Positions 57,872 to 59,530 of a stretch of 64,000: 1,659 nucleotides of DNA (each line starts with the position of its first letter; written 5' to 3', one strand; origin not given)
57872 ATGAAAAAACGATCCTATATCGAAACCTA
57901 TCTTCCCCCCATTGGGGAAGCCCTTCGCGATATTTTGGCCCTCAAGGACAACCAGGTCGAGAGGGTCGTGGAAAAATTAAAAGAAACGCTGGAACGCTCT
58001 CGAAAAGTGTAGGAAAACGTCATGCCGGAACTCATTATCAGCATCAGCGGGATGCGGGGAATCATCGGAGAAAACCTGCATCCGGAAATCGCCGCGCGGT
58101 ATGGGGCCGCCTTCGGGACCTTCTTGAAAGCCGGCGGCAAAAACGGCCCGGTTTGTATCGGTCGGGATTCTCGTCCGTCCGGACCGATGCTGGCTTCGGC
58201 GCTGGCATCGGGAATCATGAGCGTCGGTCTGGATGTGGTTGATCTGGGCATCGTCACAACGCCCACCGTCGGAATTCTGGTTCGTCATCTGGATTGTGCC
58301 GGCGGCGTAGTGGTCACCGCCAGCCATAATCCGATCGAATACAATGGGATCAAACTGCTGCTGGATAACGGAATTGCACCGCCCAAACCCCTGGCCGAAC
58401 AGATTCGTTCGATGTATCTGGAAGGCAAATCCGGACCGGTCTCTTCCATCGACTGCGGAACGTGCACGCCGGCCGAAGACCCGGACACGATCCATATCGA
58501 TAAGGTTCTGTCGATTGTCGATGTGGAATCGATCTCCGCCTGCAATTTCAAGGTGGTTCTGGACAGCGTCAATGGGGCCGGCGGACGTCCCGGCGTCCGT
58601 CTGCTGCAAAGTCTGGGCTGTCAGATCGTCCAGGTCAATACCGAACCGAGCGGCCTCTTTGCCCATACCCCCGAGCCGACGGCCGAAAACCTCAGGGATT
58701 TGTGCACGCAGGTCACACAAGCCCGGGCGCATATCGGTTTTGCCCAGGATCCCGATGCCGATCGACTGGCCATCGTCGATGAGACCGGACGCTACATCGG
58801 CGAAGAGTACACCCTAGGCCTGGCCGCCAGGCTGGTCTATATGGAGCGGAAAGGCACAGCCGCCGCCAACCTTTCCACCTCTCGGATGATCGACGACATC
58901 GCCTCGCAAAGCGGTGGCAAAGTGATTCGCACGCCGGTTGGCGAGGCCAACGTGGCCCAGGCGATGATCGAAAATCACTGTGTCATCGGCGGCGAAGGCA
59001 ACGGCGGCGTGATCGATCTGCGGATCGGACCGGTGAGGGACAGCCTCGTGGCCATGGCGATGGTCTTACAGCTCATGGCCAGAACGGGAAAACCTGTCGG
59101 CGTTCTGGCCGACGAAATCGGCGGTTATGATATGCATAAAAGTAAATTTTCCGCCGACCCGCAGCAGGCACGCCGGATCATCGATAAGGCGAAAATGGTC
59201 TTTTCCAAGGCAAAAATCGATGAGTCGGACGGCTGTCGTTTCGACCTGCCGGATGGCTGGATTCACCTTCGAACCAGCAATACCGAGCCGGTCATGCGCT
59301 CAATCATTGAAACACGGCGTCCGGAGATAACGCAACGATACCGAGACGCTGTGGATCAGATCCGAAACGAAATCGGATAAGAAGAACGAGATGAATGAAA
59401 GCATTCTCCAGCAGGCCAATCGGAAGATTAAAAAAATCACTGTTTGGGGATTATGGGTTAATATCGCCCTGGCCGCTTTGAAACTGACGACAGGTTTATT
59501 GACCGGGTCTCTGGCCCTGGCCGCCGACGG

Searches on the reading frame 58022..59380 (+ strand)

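Call 65: search_protein_families(library=ncbifam, proteins=[window:58022-59380:+], max_evalue=1e-10)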
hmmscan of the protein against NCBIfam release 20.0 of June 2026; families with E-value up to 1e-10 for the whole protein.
window:58022-59380:+ (452 aa): 7 families
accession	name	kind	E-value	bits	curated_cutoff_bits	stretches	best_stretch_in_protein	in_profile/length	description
TIGR03990.1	Arch_GlmM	equivalog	3.5e-139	464.5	439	1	4-444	2-440/444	phosphoglucosamine mutase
TIGR01455.1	glmM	equivalog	2.5e-67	227.5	447.55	1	10-446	5-438/442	phosphoglucosamine mutase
NF046027.1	PhglucPhmanMutPgmG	equivalog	2.5e-59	201.2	600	1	11-446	15-448/460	phosphoglucomutase/phosphomannomutase PgmG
NF007088.0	PRK09542.1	equivalog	5.9e-58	197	618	1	6-446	12-451/456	phosphomannomutase/phosphoglucomutase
NF011943.0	PRK15414.1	subfamily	2.3e-41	142.3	801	1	11-433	12-438/456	phosphomannomutase CpsG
NF005737.0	PRK07564.1-1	equivalog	1.1e-14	54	378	0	162-362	192-399/543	alpha-D-glucose phosphate-specific phosphoglucomutase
TIGR01132.1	pgm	equivalog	1.2e-12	47.1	778.05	1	36-357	73-429/546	phosphoglucomutase (alpha-D-glucose-1,6-bisphosphate-dependent)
